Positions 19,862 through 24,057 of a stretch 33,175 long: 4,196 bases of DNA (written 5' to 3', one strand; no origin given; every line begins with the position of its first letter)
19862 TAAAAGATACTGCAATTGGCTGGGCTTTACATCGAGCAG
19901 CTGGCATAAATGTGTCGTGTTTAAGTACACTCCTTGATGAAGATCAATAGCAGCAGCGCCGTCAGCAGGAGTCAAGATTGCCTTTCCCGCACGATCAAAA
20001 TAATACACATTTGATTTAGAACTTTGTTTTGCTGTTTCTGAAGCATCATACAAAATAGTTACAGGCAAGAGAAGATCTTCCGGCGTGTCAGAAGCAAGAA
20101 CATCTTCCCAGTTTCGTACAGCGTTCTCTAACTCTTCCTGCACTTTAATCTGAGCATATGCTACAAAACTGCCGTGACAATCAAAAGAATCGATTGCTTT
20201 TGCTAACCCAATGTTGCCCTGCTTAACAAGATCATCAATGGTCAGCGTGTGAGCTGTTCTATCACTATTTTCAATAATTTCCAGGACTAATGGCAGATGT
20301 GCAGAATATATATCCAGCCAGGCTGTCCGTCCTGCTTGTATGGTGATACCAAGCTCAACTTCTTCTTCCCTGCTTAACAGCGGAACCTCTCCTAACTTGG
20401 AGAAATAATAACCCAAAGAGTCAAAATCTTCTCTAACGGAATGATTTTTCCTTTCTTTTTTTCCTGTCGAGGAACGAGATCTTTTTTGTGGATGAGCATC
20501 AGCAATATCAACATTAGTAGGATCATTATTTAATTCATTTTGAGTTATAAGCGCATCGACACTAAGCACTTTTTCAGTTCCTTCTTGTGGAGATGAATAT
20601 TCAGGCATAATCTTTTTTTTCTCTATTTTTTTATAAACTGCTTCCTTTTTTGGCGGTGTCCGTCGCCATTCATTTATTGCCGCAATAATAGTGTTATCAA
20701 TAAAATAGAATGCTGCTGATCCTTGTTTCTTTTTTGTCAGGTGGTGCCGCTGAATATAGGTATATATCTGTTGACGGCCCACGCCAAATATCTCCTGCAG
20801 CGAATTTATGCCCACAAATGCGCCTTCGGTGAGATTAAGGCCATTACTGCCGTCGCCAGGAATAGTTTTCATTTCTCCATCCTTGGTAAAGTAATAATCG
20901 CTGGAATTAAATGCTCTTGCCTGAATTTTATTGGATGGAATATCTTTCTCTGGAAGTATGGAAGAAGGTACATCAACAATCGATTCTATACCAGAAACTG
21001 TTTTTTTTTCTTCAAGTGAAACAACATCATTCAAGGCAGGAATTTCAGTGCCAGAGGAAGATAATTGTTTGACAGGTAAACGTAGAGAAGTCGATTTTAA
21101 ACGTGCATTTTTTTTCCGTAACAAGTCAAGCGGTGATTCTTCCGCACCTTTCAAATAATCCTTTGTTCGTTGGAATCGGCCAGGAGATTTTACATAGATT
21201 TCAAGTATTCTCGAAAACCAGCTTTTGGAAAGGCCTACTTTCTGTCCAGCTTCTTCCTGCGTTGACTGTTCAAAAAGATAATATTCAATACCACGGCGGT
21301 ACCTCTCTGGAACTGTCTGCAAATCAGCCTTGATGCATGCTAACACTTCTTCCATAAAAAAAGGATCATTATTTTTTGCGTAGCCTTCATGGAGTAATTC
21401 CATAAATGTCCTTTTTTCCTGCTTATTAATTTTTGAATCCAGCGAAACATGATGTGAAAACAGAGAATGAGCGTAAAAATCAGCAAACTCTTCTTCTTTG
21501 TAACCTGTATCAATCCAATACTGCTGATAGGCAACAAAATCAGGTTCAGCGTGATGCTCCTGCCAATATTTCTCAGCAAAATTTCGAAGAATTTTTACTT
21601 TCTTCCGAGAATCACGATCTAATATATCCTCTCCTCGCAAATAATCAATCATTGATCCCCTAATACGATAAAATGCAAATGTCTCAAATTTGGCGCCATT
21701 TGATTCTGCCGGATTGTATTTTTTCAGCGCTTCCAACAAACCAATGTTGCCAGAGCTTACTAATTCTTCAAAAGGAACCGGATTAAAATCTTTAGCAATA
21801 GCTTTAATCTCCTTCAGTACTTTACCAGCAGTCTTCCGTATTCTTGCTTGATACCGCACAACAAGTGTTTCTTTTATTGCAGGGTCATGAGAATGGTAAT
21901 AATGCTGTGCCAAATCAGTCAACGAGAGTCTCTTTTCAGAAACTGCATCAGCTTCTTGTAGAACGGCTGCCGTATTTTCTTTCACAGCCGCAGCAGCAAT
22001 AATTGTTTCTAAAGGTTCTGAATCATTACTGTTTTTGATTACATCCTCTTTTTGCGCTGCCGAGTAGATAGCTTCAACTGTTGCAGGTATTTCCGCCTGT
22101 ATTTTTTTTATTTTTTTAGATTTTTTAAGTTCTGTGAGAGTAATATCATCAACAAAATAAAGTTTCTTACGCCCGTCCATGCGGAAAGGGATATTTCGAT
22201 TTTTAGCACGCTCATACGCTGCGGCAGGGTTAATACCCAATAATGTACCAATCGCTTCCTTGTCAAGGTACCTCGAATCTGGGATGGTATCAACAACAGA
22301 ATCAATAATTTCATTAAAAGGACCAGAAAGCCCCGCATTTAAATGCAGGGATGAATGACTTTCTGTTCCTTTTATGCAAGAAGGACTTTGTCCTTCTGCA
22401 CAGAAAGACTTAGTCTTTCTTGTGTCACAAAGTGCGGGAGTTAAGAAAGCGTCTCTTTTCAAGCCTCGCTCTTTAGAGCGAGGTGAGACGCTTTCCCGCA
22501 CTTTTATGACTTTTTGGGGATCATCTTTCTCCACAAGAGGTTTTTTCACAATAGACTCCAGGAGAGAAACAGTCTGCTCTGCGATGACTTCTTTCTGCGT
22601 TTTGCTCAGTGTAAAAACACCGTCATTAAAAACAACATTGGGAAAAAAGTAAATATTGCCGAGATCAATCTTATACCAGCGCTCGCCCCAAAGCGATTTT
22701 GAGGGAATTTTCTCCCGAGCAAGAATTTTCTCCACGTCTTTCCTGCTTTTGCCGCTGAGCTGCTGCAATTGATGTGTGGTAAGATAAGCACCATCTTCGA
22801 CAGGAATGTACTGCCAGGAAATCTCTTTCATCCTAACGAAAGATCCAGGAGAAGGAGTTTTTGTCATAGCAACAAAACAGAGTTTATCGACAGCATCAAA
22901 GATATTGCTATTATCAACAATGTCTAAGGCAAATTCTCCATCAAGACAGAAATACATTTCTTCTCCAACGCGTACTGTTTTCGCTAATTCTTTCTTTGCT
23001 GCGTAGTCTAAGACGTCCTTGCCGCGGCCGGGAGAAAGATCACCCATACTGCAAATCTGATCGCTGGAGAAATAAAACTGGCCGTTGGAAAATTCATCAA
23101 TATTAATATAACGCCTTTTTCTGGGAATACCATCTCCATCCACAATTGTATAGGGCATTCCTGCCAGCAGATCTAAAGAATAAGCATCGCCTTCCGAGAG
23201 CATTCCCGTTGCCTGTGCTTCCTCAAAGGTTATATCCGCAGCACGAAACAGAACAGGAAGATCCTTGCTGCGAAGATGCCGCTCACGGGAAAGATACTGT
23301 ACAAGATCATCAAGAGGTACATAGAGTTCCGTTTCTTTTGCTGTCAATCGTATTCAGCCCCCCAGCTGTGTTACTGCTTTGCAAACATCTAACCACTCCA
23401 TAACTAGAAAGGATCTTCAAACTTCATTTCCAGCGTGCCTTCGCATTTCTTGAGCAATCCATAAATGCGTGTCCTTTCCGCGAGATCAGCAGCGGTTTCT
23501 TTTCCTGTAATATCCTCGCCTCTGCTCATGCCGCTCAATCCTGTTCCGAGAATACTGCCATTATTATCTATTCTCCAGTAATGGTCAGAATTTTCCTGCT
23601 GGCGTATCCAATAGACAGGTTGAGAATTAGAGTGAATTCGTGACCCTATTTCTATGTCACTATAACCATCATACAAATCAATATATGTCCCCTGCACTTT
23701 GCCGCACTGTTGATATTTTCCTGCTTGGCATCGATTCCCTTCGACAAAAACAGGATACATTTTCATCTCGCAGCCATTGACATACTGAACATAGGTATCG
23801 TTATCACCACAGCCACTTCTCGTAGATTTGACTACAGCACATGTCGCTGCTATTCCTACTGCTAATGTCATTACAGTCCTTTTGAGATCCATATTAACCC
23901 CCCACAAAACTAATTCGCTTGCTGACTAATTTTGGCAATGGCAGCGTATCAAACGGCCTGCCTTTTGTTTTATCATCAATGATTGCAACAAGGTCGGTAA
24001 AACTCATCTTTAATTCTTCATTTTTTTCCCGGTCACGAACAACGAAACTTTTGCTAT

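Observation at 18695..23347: Three bacterial-type sigma-70 modules fused in one 1,550-aa ORF inside an archaeal gene neighbourhood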

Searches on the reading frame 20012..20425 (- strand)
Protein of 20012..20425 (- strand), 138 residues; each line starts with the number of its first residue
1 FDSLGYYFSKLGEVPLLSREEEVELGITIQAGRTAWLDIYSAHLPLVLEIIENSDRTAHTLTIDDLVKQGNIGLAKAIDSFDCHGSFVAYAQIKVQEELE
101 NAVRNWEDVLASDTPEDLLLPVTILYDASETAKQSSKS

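Call 17: search_protein_families(library=pfam, proteins=[window:20012-20425:-], max_evalue=1)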
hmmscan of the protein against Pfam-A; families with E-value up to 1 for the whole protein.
seq(138 aa): 4 families
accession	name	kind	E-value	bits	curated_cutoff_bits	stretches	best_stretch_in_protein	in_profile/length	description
PF00140.25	Sigma70_r1_2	-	1e-09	38.6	22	1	2-33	1-32/34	Sigma-70 factor, region 1.2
PF04542.20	Sigma70_r2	-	4.4e-06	26.8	24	1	39-92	1-54/71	Sigma-70 region 2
PF22329.2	Nro1_C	-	0.038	14.5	27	1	37-121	6-92/142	Negative regulator of ofd1, C-terminal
PF02641.20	DUF190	-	0.18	12.6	23.4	1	40-75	57-93/97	Uncharacterized ACR, COG1993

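Call 56: search_protein_families(library=ncbifam, proteins=[window:20012-20425:-], max_evalue=0.001)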
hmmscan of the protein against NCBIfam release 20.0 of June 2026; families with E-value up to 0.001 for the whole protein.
seq(138 aa): 27 families (the best 25 are shown)
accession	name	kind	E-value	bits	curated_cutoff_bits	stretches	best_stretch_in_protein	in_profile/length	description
NF006666.0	PRK09210.1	equivalog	1.7e-09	37.4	572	1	5-93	102-191/370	RNA polymerase sigma factor RpoD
NF005143.0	PRK06596.1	subfamily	2e-09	37.4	241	1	3-109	15-124/285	RNA polymerase factor sigma-32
NF004207.0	PRK05657.1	equivalog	2.4e-09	37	394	1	2-105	56-160/329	RNA polymerase sigma factor RpoS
TIGR02394.1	rpoS_proteo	equivalog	3.2e-09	36.7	378.7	1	2-105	13-117/285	RNA polymerase sigma factor RpoS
TIGR02997.1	Sig70-cyanoRpoD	subfamily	3.6e-09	36.3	384.5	1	29-102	69-142/298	RNA polymerase sigma factor, RpoD/SigA family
TIGR02392.1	rpoH_proteo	equivalog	3.9e-09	36.5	323.1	1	3-108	2-110/270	RNA polymerase sigma factor RpoH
NF004208.0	PRK05658.1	equivalog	1.7e-08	33.9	555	0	6-57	122-173/631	RNA polymerase sigma factor RpoD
NF006071.0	PRK08215.1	equivalog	1.1e-07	31.8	372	1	13-104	15-107/258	RNA polymerase sporulation sigma factor SigG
TIGR02937.1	sigma70-ECF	superfamily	1.8e-07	30.9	42.9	1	38-104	5-69/165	sigma-70 family RNA polymerase sigma factor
TIGR02850.1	spore_sigG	equivalog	3.5e-07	29.9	457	1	13-109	12-109/254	RNA polymerase sporulation sigma factor SigG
NF004562.0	PRK05901.1-4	equivalog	9.6e-07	27.7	779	0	41-97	323-379/571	RNA polymerase sigma factor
NF005693.0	PRK07500.1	equivalog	9.8e-07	28.2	315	1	13-108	17-115/289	RNA polymerase factor sigma-32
NF041931.2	MzaA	equivalog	2.8e-06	26.5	800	1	27-86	468-525/726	MZA anti-phage system associated sigma-70 family RNA polymerase sigma factor MzaA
NF004471.0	PRK05803.1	subfamily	9.3e-06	25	252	1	14-105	30-121/235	RNA polymerase sporulation sigma factor SigK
NF004560.0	PRK05901.1-1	equivalog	1.1e-05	24.8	711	0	2-35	214-247/516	RNA polymerase sigma factor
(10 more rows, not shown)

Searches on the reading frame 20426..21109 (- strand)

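Call 17: search_protein_families(library=pfam, proteins=[window:20426-21109:-], max_evalue=1)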
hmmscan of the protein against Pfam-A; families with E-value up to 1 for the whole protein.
seq(228 aa): 3 families
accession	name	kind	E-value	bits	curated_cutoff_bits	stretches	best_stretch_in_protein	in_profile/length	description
PF25356.1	PH_trem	-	0.029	14.7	24.6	1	111-170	26-84/131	Trematode PH-like domain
PF11069.13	CFAP298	-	0.079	13.8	27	1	140-185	27-72/97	Cilia- and flagella-associated protein 298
PF12728.13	HTH_17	-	0.085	13.6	27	1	104-130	7-33/51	Helix-turn-helix domain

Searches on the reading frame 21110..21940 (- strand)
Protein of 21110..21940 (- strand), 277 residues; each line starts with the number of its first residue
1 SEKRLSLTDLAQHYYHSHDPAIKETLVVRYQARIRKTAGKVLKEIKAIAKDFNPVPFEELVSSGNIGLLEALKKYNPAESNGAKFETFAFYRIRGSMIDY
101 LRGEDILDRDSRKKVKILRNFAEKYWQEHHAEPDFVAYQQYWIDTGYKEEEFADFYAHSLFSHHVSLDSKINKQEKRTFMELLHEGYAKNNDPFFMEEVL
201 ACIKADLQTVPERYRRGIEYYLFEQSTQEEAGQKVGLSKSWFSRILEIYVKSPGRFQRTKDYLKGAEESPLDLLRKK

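Call 17: search_protein_families(library=pfam, proteins=[window:21110-21940:-], max_evalue=1)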
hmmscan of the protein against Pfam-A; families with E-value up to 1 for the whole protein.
seq(277 aa): 4 families
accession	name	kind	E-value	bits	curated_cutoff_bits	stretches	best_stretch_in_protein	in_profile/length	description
PF04542.20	Sigma70_r2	-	5.5e-10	39.3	24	1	45-104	9-68/71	Sigma-70 region 2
PF04545.22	Sigma70_r4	-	0.002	18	24.1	1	207-245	2-40/50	Sigma-70, region 4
PF13560.12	HTH_31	-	0.045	14.5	27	1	227-246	16-35/64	Helix-turn-helix domain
PF13384.12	HTH_23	-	0.19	12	24.6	1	226-251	18-43/50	Homeodomain-like domain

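Call 56: search_protein_families(library=ncbifam, proteins=[window:21110-21940:-], max_evalue=0.001)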
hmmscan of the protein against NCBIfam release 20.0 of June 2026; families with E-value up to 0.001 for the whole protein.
seq(277 aa): 39 families (the best 25 are shown)
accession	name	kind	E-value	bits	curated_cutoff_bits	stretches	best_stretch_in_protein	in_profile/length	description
NF004935.0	PRK06288.1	equivalog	8.2e-28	97.8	343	1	6-245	18-250/270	RNA polymerase sigma factor WhiG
NF005809.0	PRK07670.1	equivalog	4.2e-27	95.3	326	1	10-245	12-238/255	FliA/WhiG family RNA polymerase sigma factor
TIGR02479.1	FliA_WhiG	subfamily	6.9e-26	91.4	189.6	1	26-246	1-212/224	FliA/WhiG family RNA polymerase sigma factor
NF005413.0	PRK06986.1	subfamily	3.6e-24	85.9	201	1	13-248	5-227/241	RNA polymerase sigma factor FliA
TIGR02937.1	sigma70-ECF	superfamily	5.5e-19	68.4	42.9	1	24-246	4-154/165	sigma-70 family RNA polymerase sigma factor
NF005644.0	PRK07408.1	subfamily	9e-16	58.3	261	1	5-246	11-242/258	RNA polymerase sigma factor SigF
TIGR02980.1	SigBFG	subfamily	2.3e-15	56.9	234.35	1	42-248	13-217/227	SigB/SigF/SigG family RNA polymerase sigma factor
NF004572.0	PRK05911.1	equivalog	4.8e-12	45.8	378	1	6-245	8-241/257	RNA polymerase sigma factor sigma-28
TIGR02941.1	Sigma_B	equivalog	5.6e-10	39.1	315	1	18-246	26-242/255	RNA polymerase sigma factor SigB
TIGR02394.1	rpoS_proteo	equivalog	8.8e-08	32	378.7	1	43-240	57-257/285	RNA polymerase sigma factor RpoS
TIGR02393.1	RpoD_Cterm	equivalog_domain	9.2e-08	32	354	1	47-240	15-211/238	RNA polymerase sigma factor RpoD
NF009091.0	PRK12427.1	equivalog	3e-07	30.4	339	1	65-172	53-154/233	FliA/WhiG family RNA polymerase sigma factor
NF006071.0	PRK08215.1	equivalog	3.1e-07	30.2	372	1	58-246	65-246/258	RNA polymerase sporulation sigma factor SigG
NF005143.0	PRK06596.1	subfamily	3.5e-07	30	241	1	45-101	61-117/285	RNA polymerase factor sigma-32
NF005693.0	PRK07500.1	equivalog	3.7e-07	29.6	315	1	51-239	59-259/289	RNA polymerase factor sigma-32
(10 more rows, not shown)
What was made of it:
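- On Sigma-70 family (Pfam clan; TIGR02937 superfamily): TIGR02937 gives 68.4 bits for module A alone, against a cutoff of 42.9 (call 56).
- On FliA/WhiG subfamily: Module A alone scores 91.4 vs 189.6 and 97.8 vs 343, although coverage is full-length (call 56).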

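Call 57: search_solved_structures(query=window:21110-21940:-, max_evalue=0.001, show_alignments=2)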
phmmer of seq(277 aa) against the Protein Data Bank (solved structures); distinct sequences matched with E-value up to 0.001: 9.
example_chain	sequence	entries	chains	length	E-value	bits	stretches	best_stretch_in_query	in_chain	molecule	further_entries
6pfj_A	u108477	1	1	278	2.3e-15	60.3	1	6-252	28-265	RNA polymerase sigma factor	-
6pfv_A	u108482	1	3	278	2.7e-15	60.1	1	6-252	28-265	RNA polymerase sigma factor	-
9wsf_A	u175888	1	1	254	1e-11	48.4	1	23-245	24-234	RNA polymerase sigma factor FliA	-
9wsm_F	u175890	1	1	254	1e-11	48.4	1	23-245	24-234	RNA polymerase sigma factor FliA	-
1rp3_A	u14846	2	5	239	1.9e-09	40.9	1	24-250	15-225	RNA polymerase sigma factor SIGMA-28 (FliA) | RNA polymerase sigma factor FliA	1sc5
7lq4_A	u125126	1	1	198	1.9e-09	40.9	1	21-105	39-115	WhiG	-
6pmi_F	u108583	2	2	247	2.5e-09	40.5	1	55-245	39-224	RNA polymerase sigma factor FliA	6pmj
7pp4_f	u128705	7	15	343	1.5e-05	28.1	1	42-244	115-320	RNA polymerase sigma factor SigB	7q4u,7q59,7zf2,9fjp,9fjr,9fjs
8x6g_H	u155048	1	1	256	0.0001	25.4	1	55-251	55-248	RNA polymerase sigma factor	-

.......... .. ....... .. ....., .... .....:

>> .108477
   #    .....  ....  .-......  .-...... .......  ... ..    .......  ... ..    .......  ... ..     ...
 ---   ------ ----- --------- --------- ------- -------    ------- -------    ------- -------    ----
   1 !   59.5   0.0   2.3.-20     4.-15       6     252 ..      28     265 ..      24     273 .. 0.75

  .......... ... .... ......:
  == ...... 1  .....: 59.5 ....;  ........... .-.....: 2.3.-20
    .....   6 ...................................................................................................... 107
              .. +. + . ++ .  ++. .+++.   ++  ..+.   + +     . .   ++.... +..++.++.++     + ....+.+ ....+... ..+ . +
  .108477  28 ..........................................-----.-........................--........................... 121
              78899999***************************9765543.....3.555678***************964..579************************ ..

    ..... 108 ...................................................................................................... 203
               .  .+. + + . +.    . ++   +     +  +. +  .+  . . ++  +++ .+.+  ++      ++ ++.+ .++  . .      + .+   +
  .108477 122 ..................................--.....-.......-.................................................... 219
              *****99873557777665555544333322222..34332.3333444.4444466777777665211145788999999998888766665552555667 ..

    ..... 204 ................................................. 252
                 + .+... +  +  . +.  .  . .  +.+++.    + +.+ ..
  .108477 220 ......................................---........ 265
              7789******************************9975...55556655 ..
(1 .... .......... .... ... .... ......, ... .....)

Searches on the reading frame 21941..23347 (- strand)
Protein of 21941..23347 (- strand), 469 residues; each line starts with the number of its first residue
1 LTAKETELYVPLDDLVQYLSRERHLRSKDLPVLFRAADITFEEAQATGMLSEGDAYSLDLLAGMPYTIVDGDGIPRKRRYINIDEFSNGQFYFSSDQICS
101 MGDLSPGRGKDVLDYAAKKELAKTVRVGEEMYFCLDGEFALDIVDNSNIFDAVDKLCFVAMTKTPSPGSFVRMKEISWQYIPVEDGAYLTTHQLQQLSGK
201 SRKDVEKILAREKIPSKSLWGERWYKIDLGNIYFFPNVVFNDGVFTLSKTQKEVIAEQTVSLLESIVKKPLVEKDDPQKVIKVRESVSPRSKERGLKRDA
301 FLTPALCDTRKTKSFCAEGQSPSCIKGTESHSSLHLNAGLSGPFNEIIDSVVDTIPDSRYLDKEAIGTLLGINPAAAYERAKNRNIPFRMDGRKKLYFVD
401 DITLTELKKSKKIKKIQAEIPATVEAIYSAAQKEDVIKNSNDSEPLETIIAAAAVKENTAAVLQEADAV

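Call 17: search_protein_families(library=pfam, proteins=[window:21941-23347:-], max_evalue=1)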
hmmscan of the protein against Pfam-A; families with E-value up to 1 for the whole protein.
seq(469 aa): 1 family
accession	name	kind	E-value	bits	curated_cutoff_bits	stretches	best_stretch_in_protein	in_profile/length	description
PF12728.13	HTH_17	-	0.003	18.2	27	0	368-402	9-43/51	Helix-turn-helix domain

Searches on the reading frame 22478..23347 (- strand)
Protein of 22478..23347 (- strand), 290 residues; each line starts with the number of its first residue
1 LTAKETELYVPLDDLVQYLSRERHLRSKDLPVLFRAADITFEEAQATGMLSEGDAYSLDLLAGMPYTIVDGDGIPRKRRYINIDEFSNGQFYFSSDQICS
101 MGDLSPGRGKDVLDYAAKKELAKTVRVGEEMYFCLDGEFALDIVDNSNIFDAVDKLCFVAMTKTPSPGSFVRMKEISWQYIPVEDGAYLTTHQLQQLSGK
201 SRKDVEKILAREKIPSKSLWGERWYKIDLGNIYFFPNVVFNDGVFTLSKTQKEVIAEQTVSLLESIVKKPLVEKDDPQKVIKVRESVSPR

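Call 50: predict_structure(alignment_id=A1)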
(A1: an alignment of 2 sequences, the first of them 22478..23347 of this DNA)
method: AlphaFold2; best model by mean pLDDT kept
length: 290 residues; sequences in the alignment: 2
mean_pLDDT: 38.1   pTM: 0.29
mean pLDDT of the five models: 38.1, 37.1, 35.0, 33.2, 32.1
residues with pLDDT >= 90: 0; 70-90: 23; 50-70: 29; < 50: 238
segments of 3 or more residues with pLDDT < 50: 1-109, 115-117, 121-186, 219-221, 236-290
pLDDT, mean of each block of 10 residues (from residue 1): 24 31 31 31 39 29 29 28 28 42 40 51 40 43 35 23 23 24 48 66 82 69 61 45 26 32 30 27 26
secondary structure, 60 per line:
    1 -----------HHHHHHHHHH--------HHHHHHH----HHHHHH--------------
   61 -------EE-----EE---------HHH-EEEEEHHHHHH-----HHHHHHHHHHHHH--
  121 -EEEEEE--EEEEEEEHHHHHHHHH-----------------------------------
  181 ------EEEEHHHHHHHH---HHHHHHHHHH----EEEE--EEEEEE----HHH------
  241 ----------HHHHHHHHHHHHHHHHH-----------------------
elements in order: H12-21 H30-36 H41-46 E90-94 H95-100 H106-118 E122-127 E130-136 H137-145 E187-190 H191-198 H202-211 E216-219 E222-227 H251-267
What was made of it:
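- Tried and rejected: AF2 model of aa 1-290 from a 2-sequence alignment (call 50). pLDDT was 38, which is unusable, so no fold search was run on it.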

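Call 54: find_related_loci(query=A1, collection=metagenome_contigs, flank=10000)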
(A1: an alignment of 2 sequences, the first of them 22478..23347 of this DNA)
Query A1 (290 aa) in metagenome_contigs; peptide patterns used: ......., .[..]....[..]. (x = any residue, [..] = any of these).
187 stretches matched a pattern, but none encodes a relative of the query by tblastn (E <= 1e-3).

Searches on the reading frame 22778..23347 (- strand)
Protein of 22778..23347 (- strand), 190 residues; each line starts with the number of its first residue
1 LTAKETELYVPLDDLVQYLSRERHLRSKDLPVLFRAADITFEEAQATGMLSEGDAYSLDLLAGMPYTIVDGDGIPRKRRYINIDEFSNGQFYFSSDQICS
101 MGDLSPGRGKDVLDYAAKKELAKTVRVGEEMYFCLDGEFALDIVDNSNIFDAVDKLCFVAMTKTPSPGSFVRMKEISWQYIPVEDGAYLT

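Call 82: search_solved_structures(query=window:22778-23347:-, max_evalue=5)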
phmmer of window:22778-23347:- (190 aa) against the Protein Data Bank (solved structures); distinct sequences matched with E-value up to 5: 6.
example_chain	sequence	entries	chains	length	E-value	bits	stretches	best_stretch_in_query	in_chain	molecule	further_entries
4np4_A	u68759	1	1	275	0.99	12.6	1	80-147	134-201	Toxin B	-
6oq5_A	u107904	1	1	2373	1.9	11.7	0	80-147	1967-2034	Toxin B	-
7n97_A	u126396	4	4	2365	2.5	11.3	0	80-147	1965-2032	Toxin B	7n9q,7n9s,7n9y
7n95_A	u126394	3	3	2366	2.5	11.3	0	80-147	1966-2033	Toxin B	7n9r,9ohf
8y9b_B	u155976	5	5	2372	2.6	11.3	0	80-147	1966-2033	Toxin B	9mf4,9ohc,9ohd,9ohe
8qen_A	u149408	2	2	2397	3.2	11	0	80-147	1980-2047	Toxin B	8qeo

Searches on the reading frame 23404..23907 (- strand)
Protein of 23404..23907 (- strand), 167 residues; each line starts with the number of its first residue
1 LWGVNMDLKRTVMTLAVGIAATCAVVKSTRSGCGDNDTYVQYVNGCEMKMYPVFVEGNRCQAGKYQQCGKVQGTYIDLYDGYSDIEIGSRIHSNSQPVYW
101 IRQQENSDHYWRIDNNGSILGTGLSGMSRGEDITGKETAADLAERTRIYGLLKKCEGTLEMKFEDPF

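Call 8: search_protein_families(library=pfam, proteins=[window:23404-23907:-], max_evalue=0.001)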
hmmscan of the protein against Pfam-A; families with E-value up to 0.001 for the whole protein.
window:23404-23907:- (167 aa): 0 families

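Call 9: search_protein_families(library=ncbifam, proteins=[window:23404-23907:-], max_evalue=0.00001)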
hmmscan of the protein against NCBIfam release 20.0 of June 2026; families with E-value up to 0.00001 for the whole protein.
window:23404-23907:- (167 aa): 0 families

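Call 38: search_protein_families(library=padloc, proteins=[window:23404-23907:-], max_evalue=0.001)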
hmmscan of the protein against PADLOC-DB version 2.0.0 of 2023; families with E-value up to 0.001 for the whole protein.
window:23404-23907:- (167 aa): 0 families

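Call 39: search_protein_families(library=phrogs, proteins=[window:23404-23907:-], max_evalue=0.001)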
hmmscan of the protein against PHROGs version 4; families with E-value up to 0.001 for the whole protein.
window:23404-23907:- (167 aa): 0 families

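Call 83: search_solved_structures(query=window:23404-23892:-, max_evalue=5)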
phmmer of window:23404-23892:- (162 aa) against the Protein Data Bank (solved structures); distinct sequences matched with E-value up to 5: 1.
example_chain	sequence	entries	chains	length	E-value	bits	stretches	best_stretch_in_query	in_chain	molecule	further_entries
7e34_C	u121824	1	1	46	0.0074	19.4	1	94-120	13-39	SUN domain-containing protein 1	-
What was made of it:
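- Tried and rejected: PDB sequence searches (calls 82, 83).
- On Sigma / anti-sigma pair: It has no family or PDB hit (calls 8, 9, 38, 39, 83), and only about 5 residues precede its hydrophobic segment.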
